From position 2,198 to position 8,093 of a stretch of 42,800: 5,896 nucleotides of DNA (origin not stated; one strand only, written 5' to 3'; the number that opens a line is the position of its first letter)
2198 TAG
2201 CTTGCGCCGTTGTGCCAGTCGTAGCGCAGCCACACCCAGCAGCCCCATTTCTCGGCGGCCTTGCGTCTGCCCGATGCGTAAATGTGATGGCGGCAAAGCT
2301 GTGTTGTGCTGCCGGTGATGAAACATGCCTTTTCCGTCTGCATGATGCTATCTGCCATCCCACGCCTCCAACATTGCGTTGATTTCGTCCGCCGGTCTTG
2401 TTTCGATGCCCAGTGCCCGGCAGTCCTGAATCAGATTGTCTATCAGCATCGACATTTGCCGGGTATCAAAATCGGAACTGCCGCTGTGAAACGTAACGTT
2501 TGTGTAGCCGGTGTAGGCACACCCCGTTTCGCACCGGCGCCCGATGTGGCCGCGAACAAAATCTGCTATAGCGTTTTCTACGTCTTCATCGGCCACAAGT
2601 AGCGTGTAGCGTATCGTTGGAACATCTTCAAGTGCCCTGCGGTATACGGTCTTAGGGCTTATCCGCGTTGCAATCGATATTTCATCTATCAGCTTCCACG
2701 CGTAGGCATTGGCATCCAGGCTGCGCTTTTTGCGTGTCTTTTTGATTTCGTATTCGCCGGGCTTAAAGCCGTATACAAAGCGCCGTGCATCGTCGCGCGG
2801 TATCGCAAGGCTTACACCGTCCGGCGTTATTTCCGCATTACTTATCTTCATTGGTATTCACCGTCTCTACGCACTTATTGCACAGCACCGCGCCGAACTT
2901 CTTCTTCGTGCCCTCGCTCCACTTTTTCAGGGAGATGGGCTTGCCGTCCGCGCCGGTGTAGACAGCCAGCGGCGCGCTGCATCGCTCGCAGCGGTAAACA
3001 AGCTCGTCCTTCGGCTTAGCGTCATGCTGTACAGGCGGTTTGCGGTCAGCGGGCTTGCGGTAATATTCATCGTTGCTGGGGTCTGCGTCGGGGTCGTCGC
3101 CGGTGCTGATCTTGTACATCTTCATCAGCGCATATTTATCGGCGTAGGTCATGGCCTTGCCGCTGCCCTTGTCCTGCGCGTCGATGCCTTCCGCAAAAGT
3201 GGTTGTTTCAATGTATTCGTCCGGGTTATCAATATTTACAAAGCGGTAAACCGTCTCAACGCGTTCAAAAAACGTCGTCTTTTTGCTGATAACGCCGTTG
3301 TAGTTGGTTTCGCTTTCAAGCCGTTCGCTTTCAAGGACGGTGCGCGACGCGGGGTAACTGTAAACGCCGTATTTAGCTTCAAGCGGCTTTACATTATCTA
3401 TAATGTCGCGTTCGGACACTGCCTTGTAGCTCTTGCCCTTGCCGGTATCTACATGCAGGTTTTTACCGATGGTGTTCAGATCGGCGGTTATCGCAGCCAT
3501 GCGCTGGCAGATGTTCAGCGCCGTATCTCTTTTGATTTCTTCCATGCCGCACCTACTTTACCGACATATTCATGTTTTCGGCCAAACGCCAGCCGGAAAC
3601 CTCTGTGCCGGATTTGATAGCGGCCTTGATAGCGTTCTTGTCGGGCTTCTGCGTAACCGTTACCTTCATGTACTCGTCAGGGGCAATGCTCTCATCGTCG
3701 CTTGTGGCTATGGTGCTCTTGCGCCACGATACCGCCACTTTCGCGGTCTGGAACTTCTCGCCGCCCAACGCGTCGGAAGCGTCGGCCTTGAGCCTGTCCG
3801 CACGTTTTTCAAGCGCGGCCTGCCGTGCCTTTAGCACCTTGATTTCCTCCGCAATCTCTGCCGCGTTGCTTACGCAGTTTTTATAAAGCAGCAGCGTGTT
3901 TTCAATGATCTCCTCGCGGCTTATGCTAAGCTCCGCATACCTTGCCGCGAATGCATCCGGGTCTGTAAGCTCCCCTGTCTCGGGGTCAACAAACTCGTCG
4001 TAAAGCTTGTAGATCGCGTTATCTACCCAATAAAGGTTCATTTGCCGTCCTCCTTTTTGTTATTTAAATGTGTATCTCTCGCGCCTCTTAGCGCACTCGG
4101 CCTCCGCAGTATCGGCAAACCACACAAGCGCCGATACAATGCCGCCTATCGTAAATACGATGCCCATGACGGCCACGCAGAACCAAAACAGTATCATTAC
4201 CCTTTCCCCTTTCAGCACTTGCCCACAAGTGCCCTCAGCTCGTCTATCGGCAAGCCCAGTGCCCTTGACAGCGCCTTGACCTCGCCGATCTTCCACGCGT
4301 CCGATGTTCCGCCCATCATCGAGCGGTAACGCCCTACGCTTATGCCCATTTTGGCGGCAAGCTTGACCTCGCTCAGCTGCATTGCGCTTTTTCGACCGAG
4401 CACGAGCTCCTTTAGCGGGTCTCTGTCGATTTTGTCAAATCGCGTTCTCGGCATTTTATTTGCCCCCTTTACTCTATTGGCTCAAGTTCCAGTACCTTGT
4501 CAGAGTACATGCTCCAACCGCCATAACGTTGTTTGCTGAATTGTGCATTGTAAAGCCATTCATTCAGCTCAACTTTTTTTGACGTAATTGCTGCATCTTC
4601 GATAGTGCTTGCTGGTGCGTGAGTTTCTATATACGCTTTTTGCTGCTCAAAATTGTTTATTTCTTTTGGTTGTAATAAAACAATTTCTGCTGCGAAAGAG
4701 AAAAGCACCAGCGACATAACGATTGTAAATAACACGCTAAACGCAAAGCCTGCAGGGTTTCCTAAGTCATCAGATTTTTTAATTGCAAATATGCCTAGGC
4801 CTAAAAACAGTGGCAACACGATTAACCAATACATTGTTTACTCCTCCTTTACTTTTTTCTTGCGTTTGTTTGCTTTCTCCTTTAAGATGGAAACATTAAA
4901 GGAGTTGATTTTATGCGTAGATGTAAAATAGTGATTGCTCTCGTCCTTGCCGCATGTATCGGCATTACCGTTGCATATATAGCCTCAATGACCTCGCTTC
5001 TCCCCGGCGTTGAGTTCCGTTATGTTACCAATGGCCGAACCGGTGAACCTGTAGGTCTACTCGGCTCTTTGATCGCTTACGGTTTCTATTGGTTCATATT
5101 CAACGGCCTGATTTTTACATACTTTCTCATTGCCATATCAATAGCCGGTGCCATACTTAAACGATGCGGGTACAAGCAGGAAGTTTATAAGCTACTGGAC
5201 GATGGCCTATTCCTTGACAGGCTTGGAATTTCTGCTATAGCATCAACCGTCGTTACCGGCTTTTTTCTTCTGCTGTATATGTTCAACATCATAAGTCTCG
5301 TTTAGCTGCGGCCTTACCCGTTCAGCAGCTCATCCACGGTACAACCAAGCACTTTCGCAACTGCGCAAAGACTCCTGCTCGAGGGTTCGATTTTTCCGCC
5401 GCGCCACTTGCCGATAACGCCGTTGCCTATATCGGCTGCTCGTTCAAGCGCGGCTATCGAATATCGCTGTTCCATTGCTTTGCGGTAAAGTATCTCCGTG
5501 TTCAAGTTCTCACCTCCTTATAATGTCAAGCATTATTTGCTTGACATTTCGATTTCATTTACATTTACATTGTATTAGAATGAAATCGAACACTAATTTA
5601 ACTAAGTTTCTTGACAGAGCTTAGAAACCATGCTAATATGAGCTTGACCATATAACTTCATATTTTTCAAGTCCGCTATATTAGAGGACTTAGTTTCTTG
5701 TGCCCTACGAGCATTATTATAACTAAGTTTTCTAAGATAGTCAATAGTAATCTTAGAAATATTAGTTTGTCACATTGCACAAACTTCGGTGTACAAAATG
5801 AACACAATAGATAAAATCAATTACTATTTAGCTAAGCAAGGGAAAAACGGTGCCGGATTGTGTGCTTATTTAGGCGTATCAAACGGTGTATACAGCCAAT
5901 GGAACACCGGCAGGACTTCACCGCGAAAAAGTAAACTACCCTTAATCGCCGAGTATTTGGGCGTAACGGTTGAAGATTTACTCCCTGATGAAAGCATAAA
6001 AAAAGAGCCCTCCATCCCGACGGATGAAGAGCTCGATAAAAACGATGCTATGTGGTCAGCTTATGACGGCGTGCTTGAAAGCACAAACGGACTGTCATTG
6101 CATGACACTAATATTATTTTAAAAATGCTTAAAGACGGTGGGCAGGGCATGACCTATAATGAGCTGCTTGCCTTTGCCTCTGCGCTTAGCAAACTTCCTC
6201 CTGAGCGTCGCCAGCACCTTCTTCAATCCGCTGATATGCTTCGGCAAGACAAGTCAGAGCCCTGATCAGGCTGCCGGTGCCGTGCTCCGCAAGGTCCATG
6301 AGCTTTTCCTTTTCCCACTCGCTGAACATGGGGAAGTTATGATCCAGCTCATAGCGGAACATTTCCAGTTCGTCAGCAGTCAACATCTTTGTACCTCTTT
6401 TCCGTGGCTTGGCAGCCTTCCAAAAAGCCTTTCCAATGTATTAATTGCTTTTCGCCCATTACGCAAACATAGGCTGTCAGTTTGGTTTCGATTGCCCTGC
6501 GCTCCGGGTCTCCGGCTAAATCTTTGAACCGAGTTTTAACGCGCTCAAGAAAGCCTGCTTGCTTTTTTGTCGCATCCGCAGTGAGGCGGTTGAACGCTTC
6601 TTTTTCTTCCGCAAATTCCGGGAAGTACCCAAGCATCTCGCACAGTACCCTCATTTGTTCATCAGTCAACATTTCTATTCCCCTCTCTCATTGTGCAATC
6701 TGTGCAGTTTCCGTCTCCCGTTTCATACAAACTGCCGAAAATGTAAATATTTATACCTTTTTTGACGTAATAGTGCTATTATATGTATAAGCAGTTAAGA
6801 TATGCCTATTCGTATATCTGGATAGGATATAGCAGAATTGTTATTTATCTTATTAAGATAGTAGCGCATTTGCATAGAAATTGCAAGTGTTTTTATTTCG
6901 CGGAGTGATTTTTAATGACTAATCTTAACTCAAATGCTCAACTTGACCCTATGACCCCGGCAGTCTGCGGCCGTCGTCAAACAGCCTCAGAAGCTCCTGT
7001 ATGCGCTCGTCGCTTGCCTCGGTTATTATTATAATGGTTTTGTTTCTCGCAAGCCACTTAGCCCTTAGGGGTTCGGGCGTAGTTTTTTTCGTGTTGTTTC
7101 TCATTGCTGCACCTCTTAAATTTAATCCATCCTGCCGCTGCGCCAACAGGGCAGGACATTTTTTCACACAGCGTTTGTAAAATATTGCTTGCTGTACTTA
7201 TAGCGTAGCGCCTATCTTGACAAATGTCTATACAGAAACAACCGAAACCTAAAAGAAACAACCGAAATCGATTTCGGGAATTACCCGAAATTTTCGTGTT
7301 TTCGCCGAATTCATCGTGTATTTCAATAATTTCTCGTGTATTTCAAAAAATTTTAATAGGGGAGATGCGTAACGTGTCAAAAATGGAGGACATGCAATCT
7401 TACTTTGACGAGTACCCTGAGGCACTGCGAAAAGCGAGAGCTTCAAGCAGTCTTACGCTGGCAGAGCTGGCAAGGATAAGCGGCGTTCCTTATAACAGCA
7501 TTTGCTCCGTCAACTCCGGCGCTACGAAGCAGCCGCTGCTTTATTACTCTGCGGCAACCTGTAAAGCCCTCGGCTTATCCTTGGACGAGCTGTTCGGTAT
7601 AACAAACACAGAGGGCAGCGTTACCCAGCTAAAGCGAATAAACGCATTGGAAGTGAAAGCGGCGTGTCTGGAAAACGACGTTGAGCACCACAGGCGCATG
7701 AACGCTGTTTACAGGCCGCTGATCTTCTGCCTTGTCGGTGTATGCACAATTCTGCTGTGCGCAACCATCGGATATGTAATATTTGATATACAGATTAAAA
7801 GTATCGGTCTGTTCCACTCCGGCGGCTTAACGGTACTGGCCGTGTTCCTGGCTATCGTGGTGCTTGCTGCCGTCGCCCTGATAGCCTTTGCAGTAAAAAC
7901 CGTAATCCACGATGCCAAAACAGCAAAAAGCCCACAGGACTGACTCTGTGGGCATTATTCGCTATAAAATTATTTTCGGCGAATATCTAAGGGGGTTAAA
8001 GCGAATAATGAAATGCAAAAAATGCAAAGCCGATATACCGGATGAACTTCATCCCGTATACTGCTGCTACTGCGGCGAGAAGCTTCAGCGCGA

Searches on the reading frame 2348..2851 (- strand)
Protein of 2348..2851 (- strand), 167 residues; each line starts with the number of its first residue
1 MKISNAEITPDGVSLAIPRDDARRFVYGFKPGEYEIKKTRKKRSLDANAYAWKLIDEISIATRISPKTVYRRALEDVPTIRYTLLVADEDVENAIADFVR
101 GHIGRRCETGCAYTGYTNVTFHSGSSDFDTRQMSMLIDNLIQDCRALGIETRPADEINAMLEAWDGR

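Call 37: search_protein_families(library=phrogs, proteins=[window:2348-2851:-], max_evalue=0.001)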
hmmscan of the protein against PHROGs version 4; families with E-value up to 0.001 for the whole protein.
window:2348-2851:- (167 aa): 1 family
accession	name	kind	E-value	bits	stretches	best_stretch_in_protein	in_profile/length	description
phrog_72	-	DNA, RNA and nucleotide metabolism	2.2e-12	48.4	1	31-165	40-156/161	NinB/ Orf homologous recombination mediator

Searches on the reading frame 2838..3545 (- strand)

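Call 37: search_protein_families(library=phrogs, proteins=[window:2838-3545:-], max_evalue=0.001)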
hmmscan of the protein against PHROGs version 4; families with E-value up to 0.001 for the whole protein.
window:2838-3545:- (235 aa): 3 families
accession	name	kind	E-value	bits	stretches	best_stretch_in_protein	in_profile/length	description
phrog_155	-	DNA, RNA and nucleotide metabolism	7.6e-22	79.3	1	5-170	61-208/308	Erf-like ssDNA annealing protein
phrog_2324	-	DNA, RNA and nucleotide metabolism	7.3e-05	23.4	1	11-177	10-150/193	Erf-like ssDNA annealing protein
phrog_13782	-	unknown function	0.00052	20.6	1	144-229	255-333/338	-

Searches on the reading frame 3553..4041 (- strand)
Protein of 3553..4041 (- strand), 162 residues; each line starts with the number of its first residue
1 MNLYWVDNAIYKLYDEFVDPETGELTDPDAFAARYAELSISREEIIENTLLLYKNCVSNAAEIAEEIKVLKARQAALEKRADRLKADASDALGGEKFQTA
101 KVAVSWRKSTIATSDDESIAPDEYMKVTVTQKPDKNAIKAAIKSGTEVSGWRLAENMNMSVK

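Call 37: search_protein_families(library=phrogs, proteins=[window:3553-4041:-], max_evalue=0.001)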
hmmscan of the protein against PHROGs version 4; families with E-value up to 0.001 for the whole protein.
window:3553-4041:- (162 aa): 2 families
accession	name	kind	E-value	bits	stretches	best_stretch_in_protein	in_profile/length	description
phrog_253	-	DNA, RNA and nucleotide metabolism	6.2e-29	102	1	1-162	7-167/169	Mu Gam-like end protection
phrog_20203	-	unknown function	1.8e-12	48.2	1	91-162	3-75/75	-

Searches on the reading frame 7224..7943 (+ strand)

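Call 37: search_protein_families(library=phrogs, proteins=[window:7224-7943:+], max_evalue=0.001)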
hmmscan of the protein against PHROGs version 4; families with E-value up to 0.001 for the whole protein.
window:7224-7943:+ (239 aa): 3 families
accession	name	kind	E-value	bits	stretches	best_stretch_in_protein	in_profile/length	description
phrog_8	-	transcription regulation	1.2e-05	25.9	1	61-132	67-144/346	transcriptional regulator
phrog_32768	-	unknown function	1.4e-05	25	1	63-123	9-69/446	-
phrog_3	-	transcription regulation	0.00019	22.3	1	48-136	65-158/430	transcriptional repressor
